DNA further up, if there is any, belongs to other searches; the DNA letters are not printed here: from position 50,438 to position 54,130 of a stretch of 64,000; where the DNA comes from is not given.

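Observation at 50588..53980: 1130-aa polytopic surface protein combining FG-GAP propeller, FN3, PKD and two CarboxypepD_reg domains separated by TM helices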

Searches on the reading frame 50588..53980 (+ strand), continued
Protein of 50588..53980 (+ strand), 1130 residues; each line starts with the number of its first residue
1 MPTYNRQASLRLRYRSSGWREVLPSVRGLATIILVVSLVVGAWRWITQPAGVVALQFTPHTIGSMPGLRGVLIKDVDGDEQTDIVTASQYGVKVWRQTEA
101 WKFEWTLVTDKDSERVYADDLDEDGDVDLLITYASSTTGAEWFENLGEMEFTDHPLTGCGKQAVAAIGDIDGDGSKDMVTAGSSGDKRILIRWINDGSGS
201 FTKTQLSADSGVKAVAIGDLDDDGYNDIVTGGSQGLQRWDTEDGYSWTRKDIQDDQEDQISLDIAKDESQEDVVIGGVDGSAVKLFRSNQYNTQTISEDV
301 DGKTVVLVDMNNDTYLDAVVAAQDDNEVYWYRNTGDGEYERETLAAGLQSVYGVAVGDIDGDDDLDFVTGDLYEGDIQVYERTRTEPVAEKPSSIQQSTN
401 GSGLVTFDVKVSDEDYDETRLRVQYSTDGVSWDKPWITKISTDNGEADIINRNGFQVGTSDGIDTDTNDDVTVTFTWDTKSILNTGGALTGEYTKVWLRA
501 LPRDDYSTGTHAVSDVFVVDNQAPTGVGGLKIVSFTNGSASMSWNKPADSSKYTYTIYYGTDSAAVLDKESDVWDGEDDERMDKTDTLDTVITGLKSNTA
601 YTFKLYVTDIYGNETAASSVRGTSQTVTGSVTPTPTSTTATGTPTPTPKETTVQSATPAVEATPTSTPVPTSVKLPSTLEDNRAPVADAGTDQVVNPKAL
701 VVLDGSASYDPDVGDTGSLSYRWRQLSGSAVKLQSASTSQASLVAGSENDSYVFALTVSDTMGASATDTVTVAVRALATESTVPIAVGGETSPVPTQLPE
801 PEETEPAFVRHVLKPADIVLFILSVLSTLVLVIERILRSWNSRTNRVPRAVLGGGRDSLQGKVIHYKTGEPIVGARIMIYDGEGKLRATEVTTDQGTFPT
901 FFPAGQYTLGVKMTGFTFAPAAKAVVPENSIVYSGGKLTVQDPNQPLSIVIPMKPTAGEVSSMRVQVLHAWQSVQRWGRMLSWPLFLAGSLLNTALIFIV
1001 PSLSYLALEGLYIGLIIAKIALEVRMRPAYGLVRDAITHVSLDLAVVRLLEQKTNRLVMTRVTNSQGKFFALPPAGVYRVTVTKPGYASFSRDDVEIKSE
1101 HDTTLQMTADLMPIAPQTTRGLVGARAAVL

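Call 42: predict_structure(alignment_id=A1)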
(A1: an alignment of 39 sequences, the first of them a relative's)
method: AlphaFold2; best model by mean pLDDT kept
length: 1130 residues; sequences in the alignment: 39
mean_pLDDT: 79.3   pTM: 0.47
mean pLDDT of the five models: 79.3, 78.3, 75.9, 75.4, 72.4
residues with pLDDT >= 90: 394; 70-90: 500; 50-70: 87; < 50: 149
segments of 3 or more residues with pLDDT < 50: 1-16, 48-54, 627-663, 665-680, 778-803, 842-857, 1026-1038, 1116-1130
pLDDT, mean of each block of 10 residues (from residue 1): 38 46 76 82 57 63 90 92 94 92 93 93 93 86 92 89 92 93 89 88 91 90 89 89 87 76 76 65 75 80 86 85 87 84 84 90 87 88 86 96 96 89 95 96 92 90 88 97 93 95 90 95 90 87 93 95 90 95 93 90 95 91 60 32 36 34 37 36 84 89 91 70 94 92 90 94 90 72 33 35 65 88 85 71 40 46 83 88 87 86 87 83 67 85 83 72 64 74 84 86 86 85 56 43 79 81 72 80 81 82 66 53 40
secondary structure, 60 per line:
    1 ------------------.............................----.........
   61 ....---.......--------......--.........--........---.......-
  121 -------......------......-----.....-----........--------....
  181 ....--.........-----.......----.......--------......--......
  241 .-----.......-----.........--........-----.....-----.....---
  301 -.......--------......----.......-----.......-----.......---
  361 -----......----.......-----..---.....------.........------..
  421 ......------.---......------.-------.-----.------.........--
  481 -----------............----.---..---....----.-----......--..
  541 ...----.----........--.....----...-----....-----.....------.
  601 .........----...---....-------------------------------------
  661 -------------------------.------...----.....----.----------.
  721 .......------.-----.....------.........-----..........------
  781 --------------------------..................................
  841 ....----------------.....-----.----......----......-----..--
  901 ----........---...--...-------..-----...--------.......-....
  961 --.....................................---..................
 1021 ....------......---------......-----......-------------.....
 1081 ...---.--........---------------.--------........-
elements in order (helices of 4 or more, strands of 3 or more residues): H19-47 H52-56 E57-64 E68-74 E83-88 E91-99 E102-109 E113-119 E128-133 E140-145 E151-155 E161-168 E177-184 E187-195 E201-207 E212-218 E227-232 E235-241 E247-253 E259-267 E270-277 E283-287 E293-297 E302-308 E317-322 E327-333 E339-345 E351-357 E366-371 E376-382 E393-397 E404-412 E419-426 E437-442 E470-478 E492-503 E517-520 E531-536 E539-543 E553-560 H563-567 E572-574 H580-583 E589-593 E600-609 E614-616 E620-623 E693-695 E700-704 E720-727 E740-744 E751-759 E765-774 H807-844 E861-865 E876-881 E886-891 E905-912 E916-918 E938-940 E949-955 H957-960 H963-999 H1003-1024 H1031-1036 E1046-1051 E1057-1062 E1076-1083 E1090-1097 H1122-1129

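Call 68: fold_search(model_id=the predicted structure, library=pdb)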
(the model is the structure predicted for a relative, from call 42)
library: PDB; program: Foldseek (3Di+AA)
matches with E <= 10: 1818; with E <= 0.001: 559
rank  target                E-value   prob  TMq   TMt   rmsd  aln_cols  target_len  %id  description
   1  9oz1_A                6.5e-15  1.00  0.15  0.21  31.1       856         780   11  Cryo-EM structure of chicken ROS1 in apo-state. Cryo-EM refinement is focused on the "leg" region of chicken ROS1. (released 2026-02-25)
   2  9ozi_A                8.4e-15  1.00  0.13  0.09  42.8      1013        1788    9  Cryo-EM structure of chicken ROS1 in apo-state. This is the complete map and model. (released 2026-02-25)
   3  9pvp                  3.5e-13  1.00  0.16  0.11  31.7       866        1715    9  Cryo-EM structure of receptor tyrosine kinase ROS1 extracellular domain (released 2026-02-25)
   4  9ozc_A                4.4e-12  1.00  0.14  0.10  20.2       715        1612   11  Cryo-EM structure of 1:2:1 ROS1/NEL/NICOL holo-complex, conformation 1. (released 2026-02-25)
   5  6voa_B                5.4e-12  1.00  0.23  0.40  24.9       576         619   12  Cryo-EM structure of the BBSome-ARL6 complex (released 2020-06-24)
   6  6vbv_7                6.9e-12  1.00  0.23  0.35  28.6       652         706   10  Structure of the bovine BBSome:ARL6:GTP complex (released 2020-01-29)
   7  6vbu_7                2.5e-11  1.00  0.22  0.34  29.2       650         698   11  Structure of the bovine BBSome complex (released 2020-01-29)
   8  9ozh_D                2.7e-11  1.00  0.15  0.11  20.5       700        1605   12  Cryo-EM structure of 1:2:1 ROS1/NEL/NICOL holo-complex, conformation 2. (released 2026-02-25)
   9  6vbu_2                3.2e-11  1.00  0.23  0.38  26.1       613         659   11  Structure of the bovine BBSome complex (released 2020-01-29)
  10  8q6t_I                5.0e-11  1.00  0.12  0.13  68.3      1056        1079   10  Helical reconstruction of the relaxed thick filament from FIB milled left ventricular mouse myofibrils (released 2023-11-01)
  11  2bwr_A                1.2e-10  1.00  0.21  0.52   7.1       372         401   17  Crystal Structure of Psathyrella Velutina Lectin at 1.5A Resolution (released 2006-01-23)
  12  6vnw_C                1.9e-10  1.00  0.23  0.37  28.7       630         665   11  Cryo-EM structure of apo-BBSome (released 2020-07-01)
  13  2bwm                  2.2e-10  1.00  0.20  0.51   6.9       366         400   17  1.8A CRYSTAL STRUCTURE OF of Psathyrella velutina LECTIN IN COMPLEX WITH METHYL 2-ACETAMIDO-1,2-DIDEOXY-1-SELENO-BETA-D- (released 2006-01-23)
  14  6voa_C                3.2e-10  1.00  0.23  0.37  28.8       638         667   11  Cryo-EM structure of the BBSome-ARL6 complex (released 2020-06-24)
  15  5mb4                  3.6e-10  1.00  0.21  0.53   7.0       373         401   17  Crystal Structure of the Psathyrella asperospora lectin PAL in complex with GlcNAc (released 2017-02-22)
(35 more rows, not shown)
